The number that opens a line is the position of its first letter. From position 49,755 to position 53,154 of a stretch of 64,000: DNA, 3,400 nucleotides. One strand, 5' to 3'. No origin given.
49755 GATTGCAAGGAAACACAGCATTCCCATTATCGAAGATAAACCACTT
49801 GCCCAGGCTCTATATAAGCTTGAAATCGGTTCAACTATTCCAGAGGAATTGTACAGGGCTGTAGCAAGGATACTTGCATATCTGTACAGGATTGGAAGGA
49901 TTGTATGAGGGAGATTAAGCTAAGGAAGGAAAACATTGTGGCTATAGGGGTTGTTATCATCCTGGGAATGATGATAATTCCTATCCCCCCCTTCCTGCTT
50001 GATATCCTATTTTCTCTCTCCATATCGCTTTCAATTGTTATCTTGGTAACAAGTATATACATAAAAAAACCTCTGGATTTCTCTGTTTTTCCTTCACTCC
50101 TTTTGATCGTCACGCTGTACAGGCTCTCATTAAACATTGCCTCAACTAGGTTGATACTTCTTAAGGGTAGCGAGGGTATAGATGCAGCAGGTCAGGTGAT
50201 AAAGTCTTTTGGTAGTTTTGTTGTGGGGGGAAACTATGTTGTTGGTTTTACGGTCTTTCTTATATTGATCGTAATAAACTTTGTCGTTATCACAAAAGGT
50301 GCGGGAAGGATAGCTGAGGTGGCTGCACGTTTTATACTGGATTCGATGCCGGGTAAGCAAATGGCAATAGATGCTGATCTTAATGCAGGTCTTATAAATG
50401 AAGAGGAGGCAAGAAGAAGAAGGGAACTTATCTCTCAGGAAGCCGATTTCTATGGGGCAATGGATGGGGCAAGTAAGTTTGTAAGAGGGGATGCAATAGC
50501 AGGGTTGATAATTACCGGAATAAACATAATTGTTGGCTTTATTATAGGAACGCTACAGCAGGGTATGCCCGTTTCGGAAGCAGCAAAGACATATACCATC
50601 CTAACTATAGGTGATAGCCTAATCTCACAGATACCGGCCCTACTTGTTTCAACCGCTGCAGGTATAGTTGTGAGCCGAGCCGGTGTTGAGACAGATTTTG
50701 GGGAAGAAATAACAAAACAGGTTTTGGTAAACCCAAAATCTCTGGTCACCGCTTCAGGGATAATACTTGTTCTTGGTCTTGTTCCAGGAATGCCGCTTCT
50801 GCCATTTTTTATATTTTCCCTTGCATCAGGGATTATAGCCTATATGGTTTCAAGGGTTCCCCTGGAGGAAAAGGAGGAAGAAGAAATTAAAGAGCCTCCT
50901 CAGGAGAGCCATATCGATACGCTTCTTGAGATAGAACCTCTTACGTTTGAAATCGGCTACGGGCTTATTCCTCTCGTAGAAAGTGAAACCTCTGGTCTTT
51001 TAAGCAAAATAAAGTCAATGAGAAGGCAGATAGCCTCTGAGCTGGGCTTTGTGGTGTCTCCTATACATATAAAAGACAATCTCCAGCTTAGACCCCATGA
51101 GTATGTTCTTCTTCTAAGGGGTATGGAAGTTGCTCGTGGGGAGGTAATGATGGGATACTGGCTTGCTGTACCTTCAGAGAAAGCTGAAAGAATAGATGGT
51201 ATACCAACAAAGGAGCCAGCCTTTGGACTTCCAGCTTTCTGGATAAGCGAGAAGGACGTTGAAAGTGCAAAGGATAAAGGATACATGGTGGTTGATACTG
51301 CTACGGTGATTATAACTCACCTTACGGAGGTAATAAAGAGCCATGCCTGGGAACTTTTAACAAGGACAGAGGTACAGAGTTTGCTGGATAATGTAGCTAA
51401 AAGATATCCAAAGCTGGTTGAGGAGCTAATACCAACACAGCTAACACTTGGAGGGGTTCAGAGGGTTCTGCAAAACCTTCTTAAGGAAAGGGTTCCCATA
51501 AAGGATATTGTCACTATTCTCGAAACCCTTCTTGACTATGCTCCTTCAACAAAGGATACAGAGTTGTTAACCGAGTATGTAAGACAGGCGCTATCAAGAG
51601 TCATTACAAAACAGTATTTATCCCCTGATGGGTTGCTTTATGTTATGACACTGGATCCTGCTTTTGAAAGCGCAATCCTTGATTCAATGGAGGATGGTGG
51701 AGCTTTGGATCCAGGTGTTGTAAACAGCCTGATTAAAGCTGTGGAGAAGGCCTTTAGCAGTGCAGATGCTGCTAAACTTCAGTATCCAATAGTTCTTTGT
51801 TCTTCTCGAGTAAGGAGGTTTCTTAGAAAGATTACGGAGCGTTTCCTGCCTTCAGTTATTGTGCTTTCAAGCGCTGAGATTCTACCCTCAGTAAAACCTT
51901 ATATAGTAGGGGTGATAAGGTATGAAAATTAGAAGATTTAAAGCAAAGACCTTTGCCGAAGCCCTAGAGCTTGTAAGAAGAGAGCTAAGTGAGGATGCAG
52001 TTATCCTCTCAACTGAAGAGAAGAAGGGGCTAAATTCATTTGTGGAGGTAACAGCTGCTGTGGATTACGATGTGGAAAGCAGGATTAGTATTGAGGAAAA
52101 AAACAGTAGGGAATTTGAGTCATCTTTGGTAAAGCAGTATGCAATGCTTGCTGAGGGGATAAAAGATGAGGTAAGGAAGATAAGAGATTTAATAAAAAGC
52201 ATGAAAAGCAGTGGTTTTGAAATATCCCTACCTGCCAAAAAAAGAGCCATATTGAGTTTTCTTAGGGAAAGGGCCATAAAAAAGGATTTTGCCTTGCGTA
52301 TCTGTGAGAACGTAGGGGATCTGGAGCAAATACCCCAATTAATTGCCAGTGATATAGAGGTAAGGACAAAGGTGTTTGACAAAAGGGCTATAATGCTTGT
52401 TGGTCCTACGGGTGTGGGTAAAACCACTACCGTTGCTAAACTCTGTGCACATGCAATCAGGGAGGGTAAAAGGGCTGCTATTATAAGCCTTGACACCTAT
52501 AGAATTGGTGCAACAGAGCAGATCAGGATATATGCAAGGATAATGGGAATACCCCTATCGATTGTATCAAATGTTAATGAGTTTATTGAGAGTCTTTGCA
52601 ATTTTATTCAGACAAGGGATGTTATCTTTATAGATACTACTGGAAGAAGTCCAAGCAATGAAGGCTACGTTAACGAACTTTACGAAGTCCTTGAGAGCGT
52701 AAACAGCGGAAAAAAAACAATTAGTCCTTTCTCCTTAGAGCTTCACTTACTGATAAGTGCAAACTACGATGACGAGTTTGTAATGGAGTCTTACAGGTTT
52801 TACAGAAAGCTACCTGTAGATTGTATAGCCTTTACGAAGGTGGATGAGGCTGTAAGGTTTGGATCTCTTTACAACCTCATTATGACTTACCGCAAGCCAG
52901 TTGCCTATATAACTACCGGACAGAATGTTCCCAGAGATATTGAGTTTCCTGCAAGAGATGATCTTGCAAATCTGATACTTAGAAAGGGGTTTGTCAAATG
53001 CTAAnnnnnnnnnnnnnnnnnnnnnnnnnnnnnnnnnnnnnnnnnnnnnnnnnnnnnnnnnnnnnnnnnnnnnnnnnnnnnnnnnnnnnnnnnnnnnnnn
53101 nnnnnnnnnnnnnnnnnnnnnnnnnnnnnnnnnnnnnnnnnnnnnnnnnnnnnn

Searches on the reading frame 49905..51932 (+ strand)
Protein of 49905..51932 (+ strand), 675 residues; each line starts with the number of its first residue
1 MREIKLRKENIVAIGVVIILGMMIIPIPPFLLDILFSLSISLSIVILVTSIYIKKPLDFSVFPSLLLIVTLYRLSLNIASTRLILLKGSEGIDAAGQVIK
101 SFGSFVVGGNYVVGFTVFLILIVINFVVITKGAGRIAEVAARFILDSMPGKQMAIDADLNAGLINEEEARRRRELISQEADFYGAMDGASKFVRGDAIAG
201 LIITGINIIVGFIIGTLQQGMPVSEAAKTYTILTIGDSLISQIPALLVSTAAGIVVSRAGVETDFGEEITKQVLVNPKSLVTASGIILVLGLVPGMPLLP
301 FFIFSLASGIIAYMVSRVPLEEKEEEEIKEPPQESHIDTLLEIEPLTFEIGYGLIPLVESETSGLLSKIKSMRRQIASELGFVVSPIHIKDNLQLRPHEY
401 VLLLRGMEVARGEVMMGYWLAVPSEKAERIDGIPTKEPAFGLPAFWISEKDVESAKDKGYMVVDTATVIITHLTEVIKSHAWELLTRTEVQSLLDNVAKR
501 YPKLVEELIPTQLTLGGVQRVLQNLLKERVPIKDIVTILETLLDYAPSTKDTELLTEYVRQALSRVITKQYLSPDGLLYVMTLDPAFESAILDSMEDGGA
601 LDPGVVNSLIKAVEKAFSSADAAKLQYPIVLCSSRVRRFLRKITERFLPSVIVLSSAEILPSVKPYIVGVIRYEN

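Call 6: search_protein_families(library=pfam, proteins=[window:49905-51932:+])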
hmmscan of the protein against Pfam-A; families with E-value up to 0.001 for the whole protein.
window:49905-51932:+ (675 aa): 1 family
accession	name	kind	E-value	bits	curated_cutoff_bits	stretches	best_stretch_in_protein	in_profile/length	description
PF00771.25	FHIPEP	-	1.2e-269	896.8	29.1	1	19-663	1-656/657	FHIPEP family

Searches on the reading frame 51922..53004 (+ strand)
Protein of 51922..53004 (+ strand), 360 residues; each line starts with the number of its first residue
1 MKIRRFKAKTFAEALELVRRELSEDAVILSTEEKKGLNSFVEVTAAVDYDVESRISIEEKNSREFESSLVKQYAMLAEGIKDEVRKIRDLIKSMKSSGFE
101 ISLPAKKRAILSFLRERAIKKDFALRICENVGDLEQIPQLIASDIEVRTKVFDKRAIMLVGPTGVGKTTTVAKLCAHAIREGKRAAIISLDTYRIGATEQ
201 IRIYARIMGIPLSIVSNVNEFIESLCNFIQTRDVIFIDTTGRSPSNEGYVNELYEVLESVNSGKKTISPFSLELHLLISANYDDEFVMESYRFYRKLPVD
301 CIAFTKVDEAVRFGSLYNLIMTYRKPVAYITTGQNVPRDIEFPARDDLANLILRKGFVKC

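Call 5: search_protein_families(library=pfam, proteins=[window:51922-53004:+])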
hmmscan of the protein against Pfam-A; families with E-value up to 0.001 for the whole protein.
window:51922-53004:+ (360 aa): 16 families
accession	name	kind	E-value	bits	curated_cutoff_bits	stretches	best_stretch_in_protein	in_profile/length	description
PF00448.28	SRP54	-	8.9e-37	127.1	22.7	1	156-353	3-195/196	SRP54-type protein, GTPase domain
PF03308.22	MeaB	-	7.2e-07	28.9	23.1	0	156-191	35-70/273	Methylmalonyl Co-A mutase-associated GTPase MeaB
PF13173.12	AAA_14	-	1.3e-05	25.6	27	1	154-256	2-87/129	AAA domain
PF00004.35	AAA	-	2.8e-05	25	21.2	1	157-263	1-98/131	ATPase family associated with various cellular activities (AAA)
PF20720.3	nSTAND3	-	3.3e-05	24.1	27.2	1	151-186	14-49/155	Novel STAND NTPase 3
PF01695.23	IstB_IS21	-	7.4e-05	22.8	24.1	1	151-190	89-128/238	IstB-like ATP binding protein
PF02492.25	cobW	-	0.00014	22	20.7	1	157-241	3-93/180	CobW/HypB/UreG, nucleotide-binding domain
PF01656.29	CbiA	-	0.00017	22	25.4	1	163-192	8-37/125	CobQ/CobB/MinD/ParA nucleotide binding domain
PF13479.12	AAA_24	-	0.00019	21.8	27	0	154-240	2-73/195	AAA domain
PF04851.21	ResIII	-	0.00046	20.6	22.5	1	152-187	21-56/164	Type III restriction enzyme, res subunit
PF25199.1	nSTAND_NTPase5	-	0.00046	20.5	34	0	153-229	40-116/145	Novel STAND NTPase 5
PF13191.12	AAA_16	-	0.00047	21.1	32.6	1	153-183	23-53/167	AAA ATPase domain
PF13401.12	AAA_22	-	0.00062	20.5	27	0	153-211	4-61/130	AAA domain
PF10412.15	TrwB_AAD_bind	-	0.00086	18.7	20.5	0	153-188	14-48/387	Type IV secretion-system coupling protein DNA-binding domain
PF01935.23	DUF87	-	0.00093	19.8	23.2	0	152-192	21-60/220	Helicase HerA, central domain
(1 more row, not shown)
